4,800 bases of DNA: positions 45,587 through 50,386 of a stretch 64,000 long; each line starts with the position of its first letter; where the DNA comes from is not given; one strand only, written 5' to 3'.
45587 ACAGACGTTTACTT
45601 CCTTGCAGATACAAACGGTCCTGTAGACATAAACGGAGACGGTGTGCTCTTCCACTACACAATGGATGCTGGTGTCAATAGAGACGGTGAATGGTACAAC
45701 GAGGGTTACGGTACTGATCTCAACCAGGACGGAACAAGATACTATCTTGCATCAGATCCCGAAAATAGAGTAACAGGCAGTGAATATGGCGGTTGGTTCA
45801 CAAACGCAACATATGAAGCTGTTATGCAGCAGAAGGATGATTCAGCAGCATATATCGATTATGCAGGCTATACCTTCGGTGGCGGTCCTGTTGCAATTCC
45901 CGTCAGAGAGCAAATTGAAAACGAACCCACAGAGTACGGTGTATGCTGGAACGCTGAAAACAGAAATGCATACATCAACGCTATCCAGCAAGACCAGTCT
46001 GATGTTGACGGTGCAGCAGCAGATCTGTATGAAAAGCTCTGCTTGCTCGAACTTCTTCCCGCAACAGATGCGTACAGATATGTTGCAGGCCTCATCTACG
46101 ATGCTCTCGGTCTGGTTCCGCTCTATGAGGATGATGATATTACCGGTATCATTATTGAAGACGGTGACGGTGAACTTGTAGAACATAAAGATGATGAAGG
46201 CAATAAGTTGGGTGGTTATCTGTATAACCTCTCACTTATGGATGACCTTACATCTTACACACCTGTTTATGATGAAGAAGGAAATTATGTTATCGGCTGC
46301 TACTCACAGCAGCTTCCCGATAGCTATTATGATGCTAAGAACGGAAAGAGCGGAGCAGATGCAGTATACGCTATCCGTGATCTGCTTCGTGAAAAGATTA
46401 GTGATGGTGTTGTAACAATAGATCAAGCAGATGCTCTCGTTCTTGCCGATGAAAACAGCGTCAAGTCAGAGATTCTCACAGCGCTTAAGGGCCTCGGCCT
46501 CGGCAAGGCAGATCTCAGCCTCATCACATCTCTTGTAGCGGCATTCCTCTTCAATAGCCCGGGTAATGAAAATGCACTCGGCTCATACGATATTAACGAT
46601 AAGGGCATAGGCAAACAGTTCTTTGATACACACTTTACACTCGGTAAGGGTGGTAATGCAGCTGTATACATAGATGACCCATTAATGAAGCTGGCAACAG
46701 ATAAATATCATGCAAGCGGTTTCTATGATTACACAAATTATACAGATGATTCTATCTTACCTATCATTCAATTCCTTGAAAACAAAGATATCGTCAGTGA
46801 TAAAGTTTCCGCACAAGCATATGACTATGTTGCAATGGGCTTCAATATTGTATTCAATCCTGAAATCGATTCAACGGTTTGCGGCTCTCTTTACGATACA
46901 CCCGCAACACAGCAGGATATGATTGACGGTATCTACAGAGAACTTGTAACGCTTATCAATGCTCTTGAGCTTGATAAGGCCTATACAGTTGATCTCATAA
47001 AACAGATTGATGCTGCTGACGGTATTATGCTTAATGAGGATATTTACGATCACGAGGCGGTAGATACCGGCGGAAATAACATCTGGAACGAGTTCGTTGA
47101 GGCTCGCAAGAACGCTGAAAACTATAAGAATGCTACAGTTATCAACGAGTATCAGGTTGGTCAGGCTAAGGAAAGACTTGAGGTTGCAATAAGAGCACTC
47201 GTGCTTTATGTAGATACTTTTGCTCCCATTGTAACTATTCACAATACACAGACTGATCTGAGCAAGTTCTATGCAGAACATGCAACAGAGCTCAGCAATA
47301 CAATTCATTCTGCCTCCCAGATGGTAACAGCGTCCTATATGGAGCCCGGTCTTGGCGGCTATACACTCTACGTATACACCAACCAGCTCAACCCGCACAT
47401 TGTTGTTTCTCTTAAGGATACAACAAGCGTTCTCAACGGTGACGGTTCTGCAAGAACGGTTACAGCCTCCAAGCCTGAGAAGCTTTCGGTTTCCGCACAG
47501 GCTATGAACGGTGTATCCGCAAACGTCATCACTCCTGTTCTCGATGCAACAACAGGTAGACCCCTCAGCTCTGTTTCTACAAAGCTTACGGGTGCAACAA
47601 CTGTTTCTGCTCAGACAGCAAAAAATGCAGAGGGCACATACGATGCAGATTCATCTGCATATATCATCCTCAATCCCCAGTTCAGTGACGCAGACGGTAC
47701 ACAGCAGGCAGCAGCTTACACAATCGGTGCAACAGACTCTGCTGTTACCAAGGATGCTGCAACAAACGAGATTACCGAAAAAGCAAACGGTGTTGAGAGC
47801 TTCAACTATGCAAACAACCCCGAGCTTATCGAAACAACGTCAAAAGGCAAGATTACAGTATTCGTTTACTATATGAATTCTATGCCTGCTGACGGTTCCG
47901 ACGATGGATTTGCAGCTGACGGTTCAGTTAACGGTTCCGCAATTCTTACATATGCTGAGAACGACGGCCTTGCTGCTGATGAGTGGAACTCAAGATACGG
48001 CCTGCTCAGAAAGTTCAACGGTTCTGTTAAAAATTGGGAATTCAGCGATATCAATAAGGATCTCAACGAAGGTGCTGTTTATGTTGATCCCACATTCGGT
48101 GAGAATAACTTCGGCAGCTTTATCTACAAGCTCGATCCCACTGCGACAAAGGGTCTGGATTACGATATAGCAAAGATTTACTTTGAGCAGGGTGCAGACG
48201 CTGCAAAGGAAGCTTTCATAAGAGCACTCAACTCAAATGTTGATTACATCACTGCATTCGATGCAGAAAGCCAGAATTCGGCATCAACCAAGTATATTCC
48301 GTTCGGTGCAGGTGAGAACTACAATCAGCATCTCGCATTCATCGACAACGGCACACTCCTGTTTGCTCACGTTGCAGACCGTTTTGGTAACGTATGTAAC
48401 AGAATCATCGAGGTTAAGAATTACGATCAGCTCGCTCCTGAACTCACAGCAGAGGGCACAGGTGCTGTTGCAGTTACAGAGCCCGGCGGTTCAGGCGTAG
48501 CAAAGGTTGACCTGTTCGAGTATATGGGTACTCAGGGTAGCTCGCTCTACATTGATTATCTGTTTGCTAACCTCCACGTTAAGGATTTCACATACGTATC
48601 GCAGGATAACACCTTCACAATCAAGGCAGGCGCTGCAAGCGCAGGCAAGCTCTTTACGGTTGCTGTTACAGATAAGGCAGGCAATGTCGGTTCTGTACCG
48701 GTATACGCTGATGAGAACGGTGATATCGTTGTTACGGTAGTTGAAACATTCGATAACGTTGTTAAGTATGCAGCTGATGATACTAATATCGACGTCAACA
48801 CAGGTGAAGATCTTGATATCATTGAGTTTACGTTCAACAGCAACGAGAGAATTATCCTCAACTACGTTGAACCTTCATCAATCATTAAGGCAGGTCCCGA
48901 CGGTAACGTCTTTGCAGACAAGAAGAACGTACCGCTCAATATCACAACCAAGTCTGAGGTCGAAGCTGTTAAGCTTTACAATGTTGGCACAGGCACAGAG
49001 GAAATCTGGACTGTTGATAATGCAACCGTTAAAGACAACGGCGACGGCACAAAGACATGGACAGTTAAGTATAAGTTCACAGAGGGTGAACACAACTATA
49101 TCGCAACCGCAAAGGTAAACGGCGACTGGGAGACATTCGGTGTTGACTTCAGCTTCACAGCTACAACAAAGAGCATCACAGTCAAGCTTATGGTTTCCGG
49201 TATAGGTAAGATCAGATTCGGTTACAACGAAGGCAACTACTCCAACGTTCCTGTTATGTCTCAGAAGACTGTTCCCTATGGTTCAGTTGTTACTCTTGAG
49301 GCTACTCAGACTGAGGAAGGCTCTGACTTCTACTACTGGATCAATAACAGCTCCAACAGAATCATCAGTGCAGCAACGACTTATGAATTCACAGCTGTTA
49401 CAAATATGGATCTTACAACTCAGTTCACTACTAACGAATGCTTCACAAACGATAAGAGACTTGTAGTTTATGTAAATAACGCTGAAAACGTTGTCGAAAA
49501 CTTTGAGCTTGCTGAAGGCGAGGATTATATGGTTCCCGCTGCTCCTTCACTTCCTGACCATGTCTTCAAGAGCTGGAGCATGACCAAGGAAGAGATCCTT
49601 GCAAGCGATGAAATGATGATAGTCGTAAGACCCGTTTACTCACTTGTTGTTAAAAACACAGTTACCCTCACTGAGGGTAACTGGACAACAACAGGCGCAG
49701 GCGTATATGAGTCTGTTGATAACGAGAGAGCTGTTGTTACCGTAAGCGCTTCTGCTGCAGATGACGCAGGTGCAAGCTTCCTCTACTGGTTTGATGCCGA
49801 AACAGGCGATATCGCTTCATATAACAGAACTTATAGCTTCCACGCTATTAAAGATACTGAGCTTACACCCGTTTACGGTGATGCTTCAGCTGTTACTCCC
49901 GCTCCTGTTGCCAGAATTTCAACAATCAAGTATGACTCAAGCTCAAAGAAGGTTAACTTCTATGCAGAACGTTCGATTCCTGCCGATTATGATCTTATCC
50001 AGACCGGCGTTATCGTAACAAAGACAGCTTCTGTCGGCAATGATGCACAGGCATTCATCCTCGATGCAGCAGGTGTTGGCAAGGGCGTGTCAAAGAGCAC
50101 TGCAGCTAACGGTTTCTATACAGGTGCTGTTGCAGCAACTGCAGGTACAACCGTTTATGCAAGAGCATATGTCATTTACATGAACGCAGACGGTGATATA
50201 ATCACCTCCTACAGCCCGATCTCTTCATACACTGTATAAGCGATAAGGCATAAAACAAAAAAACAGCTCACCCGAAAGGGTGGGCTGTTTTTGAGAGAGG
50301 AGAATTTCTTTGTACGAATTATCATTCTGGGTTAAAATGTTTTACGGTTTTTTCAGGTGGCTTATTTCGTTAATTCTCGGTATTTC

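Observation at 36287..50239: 13.95-kb single gene for a 4650-aa secreted protein with an N-terminal metallophosphoesterase head and no recognisable wall anchor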

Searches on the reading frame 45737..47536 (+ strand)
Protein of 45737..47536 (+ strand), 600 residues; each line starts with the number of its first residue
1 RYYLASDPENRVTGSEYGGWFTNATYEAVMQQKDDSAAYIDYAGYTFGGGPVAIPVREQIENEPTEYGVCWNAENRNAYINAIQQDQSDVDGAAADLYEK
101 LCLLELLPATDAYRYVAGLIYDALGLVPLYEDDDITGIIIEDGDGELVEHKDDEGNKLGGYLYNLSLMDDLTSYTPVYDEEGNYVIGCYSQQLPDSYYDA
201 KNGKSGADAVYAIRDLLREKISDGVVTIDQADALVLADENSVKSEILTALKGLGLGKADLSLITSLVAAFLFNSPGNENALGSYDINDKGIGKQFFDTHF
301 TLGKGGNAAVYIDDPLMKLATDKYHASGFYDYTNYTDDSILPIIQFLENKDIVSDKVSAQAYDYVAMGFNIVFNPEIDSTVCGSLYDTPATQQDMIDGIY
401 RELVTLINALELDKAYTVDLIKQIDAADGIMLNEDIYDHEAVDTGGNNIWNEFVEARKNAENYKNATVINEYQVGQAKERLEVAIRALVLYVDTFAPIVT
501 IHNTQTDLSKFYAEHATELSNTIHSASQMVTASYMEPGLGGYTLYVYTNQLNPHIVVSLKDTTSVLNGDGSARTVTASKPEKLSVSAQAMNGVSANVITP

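Call 6: search_protein_families(library=pfam, max_evalue=0.1, proteins=[window:45737-47536:+])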
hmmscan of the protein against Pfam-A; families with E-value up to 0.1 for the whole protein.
window:45737-47536:+ (600 aa): 0 families

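Call 7: search_protein_families(library=ncbifam, max_evalue=0.1, proteins=[window:45737-47536:+])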
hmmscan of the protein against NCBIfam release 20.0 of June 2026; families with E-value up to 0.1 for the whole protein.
window:45737-47536:+ (600 aa): 1 family
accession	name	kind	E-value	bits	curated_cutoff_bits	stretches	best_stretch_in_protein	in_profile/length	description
TIGR03870.1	ABC_MoxJ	equivalog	0.045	13.2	258.1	1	207-239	44-76/246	methanol oxidation system protein MoxJ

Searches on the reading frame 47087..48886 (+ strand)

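Call 6: search_protein_families(library=pfam, max_evalue=0.1, proteins=[window:47087-48886:+])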
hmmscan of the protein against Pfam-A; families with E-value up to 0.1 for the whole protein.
window:47087-48886:+ (600 aa): 1 family
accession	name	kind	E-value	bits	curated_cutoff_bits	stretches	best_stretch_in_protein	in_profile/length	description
PF19813.4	DUF6296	-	0.022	15.2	27.2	1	510-551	11-51/78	Family of unknown function (DUF6296)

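Call 7: search_protein_families(library=ncbifam, max_evalue=0.1, proteins=[window:47087-48886:+])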
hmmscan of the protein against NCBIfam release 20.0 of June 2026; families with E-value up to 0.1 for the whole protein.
window:47087-48886:+ (600 aa): 0 families

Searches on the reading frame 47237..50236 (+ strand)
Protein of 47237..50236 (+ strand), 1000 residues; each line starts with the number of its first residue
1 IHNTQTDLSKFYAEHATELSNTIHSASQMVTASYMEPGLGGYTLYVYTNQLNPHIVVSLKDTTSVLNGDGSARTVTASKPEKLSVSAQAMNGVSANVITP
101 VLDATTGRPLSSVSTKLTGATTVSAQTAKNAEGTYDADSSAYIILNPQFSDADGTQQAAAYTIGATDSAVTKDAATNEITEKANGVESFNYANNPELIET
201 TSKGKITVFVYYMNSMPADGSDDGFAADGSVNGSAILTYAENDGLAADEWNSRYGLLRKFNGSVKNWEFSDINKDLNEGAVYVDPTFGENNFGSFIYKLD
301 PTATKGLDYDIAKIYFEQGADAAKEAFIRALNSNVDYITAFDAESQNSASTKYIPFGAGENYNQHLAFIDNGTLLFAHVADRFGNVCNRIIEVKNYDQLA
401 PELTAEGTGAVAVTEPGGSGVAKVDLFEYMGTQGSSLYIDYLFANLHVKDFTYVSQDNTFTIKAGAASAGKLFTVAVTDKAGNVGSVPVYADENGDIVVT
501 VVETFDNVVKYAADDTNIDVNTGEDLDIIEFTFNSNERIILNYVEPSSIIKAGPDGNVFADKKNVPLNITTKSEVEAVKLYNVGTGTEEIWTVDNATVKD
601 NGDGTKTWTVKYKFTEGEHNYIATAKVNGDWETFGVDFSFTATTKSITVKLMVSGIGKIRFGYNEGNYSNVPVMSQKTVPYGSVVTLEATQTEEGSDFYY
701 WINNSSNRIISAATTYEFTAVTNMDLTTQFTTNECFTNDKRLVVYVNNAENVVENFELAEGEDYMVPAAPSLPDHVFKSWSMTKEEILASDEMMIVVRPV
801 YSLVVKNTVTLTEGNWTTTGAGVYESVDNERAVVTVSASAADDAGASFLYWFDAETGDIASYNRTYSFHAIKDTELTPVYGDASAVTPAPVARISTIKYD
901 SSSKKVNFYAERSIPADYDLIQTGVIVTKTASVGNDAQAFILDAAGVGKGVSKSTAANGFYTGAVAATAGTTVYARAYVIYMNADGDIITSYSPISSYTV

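Call 38: find_homologous_proteins(query=window:47237-50236:+, max_evalue=0.001)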
Query window:47237-50236:+ (1000 aa): 2 proteins with E <= 0.001 among 8000 candidates.
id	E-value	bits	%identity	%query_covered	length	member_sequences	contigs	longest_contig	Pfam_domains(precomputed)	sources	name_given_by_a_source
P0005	0.0e+0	1367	78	78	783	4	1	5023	-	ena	-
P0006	0.0e+0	1301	86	68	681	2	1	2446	PF09479.17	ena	-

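Call 40: find_encoding_contigs(protein=P0005, flank=10000)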
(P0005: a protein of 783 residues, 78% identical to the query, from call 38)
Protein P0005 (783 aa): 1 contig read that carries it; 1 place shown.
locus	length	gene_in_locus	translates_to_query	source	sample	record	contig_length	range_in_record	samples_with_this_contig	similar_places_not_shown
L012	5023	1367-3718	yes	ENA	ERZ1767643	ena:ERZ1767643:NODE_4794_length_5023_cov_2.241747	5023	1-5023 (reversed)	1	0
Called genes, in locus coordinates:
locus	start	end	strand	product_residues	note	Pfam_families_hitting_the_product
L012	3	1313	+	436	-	?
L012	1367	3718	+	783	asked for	-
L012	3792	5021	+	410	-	?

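Call 41: find_encoding_contigs(protein=P0006, flank=10000)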
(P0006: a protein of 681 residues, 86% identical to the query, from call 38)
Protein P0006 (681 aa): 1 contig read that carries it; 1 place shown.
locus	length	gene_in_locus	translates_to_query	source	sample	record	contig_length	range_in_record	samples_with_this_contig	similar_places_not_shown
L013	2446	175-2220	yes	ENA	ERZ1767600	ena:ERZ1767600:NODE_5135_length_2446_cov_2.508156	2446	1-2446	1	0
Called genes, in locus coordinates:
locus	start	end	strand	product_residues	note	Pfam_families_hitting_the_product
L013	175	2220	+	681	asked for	PF09479:Flg_new (faint)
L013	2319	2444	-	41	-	?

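Call 65: predict_structure(alignment_id=A5)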
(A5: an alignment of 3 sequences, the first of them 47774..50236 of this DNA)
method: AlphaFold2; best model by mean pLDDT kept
length: 821 residues; sequences in the alignment: 3
mean_pLDDT: 36.0   pTM: 0.24
mean pLDDT of the five models: 36.0, 35.6, 33.1, 31.4, 30.6
residues with pLDDT >= 90: 0; 70-90: 27; 50-70: 121; < 50: 673
segments of 3 or more residues with pLDDT < 50: 1-386, 456-710, 751-778
pLDDT, mean of each block of 10 residues (from residue 1): 30 30 26 29 35 26 30 26 26 30 28 27 34 36 38 36 43 36 36 35 30 32 25 26 26 26 30 26 38 37 34 40 26 23 30 33 26 30 47 68 64 73 61 54 65 53 40 30 24 23 24 25 23 24 25 25 28 35 35 29 38 28 24 28 25 27 26 28 26 24 33 64 67 61 58 35 33 46 61 58 55 60 59
secondary structure, 60 per line:
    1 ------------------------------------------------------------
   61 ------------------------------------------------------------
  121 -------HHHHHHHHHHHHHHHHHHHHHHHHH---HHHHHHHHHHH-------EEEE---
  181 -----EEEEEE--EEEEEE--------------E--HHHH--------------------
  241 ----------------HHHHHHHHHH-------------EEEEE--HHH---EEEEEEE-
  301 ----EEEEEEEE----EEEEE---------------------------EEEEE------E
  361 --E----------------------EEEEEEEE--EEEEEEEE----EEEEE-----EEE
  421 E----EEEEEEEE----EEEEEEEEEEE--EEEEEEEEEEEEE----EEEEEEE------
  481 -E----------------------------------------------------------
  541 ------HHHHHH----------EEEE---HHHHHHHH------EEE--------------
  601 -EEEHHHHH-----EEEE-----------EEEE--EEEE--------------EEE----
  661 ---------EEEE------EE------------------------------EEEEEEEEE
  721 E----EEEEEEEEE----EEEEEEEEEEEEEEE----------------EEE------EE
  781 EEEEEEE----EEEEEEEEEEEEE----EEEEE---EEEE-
elements in order (helices of 4 or more, strands of 3 or more residues): H128-152 H156-166 E174-177 E186-191 E194-199 H217-220 H257-266 E280-284 E293-299 E305-312 E317-321 E349-353 E386-393 E396-403 E408-412 E418-421 E426-433 E438-448 E451-463 E468-474 H547-552 E563-566 H570-577 E584-586 E602-604 H605-609 E615-618 E630-633 E636-639 E654-656 E670-673 E712-721 E726-734 E739-753 E770-772 E779-787 E792-804 E809-813 E817-820

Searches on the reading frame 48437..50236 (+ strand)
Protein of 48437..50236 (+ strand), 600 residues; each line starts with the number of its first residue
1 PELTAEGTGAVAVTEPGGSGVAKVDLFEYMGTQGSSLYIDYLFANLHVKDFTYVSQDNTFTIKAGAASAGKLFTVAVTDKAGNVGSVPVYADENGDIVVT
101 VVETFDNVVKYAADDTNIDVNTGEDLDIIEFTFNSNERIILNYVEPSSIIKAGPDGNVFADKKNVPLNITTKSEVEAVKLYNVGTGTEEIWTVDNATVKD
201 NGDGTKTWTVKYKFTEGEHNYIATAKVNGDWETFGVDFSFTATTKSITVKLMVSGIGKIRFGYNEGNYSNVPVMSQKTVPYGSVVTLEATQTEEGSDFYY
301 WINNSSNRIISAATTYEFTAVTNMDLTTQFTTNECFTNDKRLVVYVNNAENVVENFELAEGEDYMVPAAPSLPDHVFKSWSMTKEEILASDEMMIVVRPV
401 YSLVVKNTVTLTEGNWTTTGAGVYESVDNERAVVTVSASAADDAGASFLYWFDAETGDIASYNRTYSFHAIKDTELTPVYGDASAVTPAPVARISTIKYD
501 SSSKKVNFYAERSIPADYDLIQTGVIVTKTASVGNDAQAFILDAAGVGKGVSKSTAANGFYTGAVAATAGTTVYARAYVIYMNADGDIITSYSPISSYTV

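Call 6: search_protein_families(library=pfam, max_evalue=0.1, proteins=[window:48437-50236:+])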
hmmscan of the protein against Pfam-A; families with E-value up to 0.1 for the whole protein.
window:48437-50236:+ (600 aa): 3 families
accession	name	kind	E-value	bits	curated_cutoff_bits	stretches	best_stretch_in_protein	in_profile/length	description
PF09479.16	Flg_new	-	4.3e-05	24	27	1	259-308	3-45/65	Listeria-Bacteroides repeat domain (List_Bact_rpt)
PF19813.4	DUF6296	-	0.0087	16.5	27.2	1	60-101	11-51/78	Family of unknown function (DUF6296)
PF19079.5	CFSR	-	0.0098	16.5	27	1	195-211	8-24/49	Collagen-flanked surface repeat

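Call 7: search_protein_families(library=ncbifam, max_evalue=0.1, proteins=[window:48437-50236:+])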
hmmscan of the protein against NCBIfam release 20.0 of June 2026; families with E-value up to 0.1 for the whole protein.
window:48437-50236:+ (600 aa): 0 families

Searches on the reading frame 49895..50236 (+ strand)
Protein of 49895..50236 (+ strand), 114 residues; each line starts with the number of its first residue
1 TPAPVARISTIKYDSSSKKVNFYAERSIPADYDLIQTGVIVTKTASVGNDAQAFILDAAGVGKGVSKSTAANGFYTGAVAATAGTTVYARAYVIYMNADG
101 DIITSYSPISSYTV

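Call 74: find_homologous_proteins(query=A6, max_evalue=0.01)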
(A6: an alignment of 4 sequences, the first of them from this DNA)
Query A6 (4 sequences): 884 candidates shared short words with the query, none scored E <= 0.01.
